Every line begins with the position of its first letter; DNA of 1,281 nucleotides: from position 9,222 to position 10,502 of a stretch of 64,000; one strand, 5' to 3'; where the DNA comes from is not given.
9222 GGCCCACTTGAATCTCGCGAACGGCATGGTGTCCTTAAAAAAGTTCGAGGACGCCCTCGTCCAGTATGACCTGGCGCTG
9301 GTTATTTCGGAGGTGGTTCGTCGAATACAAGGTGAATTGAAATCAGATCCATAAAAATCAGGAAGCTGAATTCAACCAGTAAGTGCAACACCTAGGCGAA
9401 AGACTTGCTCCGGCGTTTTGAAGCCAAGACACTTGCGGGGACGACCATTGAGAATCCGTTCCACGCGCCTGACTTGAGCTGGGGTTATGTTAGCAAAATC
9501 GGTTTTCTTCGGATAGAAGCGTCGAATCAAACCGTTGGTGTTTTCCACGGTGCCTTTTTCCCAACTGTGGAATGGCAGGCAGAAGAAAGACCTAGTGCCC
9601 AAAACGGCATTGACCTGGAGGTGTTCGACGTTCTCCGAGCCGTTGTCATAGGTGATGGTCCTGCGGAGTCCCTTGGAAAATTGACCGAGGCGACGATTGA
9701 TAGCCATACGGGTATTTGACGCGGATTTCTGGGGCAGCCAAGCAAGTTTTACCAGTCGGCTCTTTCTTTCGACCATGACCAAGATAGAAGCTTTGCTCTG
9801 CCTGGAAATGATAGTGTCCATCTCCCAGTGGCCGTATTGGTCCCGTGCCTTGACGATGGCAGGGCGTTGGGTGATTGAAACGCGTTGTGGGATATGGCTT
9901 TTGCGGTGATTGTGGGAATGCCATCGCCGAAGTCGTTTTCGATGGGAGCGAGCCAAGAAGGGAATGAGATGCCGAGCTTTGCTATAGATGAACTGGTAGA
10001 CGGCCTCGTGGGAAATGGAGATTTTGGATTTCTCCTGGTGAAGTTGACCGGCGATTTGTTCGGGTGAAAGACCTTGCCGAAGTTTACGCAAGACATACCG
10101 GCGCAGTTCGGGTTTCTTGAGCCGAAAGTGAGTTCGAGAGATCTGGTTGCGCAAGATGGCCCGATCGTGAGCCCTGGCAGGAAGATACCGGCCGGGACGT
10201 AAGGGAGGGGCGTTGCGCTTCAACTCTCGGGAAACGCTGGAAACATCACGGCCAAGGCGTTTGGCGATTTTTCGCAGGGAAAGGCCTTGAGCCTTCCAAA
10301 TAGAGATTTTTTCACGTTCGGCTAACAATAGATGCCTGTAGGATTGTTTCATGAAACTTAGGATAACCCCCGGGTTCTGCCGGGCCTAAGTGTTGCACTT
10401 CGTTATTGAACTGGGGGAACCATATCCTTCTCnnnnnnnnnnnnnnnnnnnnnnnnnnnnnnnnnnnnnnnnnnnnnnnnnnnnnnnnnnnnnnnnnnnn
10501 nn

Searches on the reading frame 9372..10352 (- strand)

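Call 83: search_protein_families(library=pfam, proteins=[window:9372-10352:-], max_evalue=0.01)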
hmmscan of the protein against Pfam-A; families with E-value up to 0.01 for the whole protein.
window:9372-10352:- (326 aa): 6 families
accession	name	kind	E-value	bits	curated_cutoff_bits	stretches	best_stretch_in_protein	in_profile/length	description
PF13936.12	HTH_38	-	6.4e-18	64.7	27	1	4-47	1-44/44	Helix-turn-helix domain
PF00665.32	rve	-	1.2e-06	29.2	32.6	1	172-260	4-99/102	Integrase core domain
PF13384.12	HTH_23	-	1.2e-06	28.6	24.6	1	19-46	13-40/50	Homeodomain-like domain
PF13560.12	HTH_31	-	9e-05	23.1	27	0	21-48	12-39/64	Helix-turn-helix domain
PF08281.18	Sigma70_r4_2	-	0.001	19.1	25.7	0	21-46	24-49/54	Sigma-70, region 4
PF25212.1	HVO_A0114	-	0.0013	19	27.6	1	20-45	33-58/84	HVO_A0114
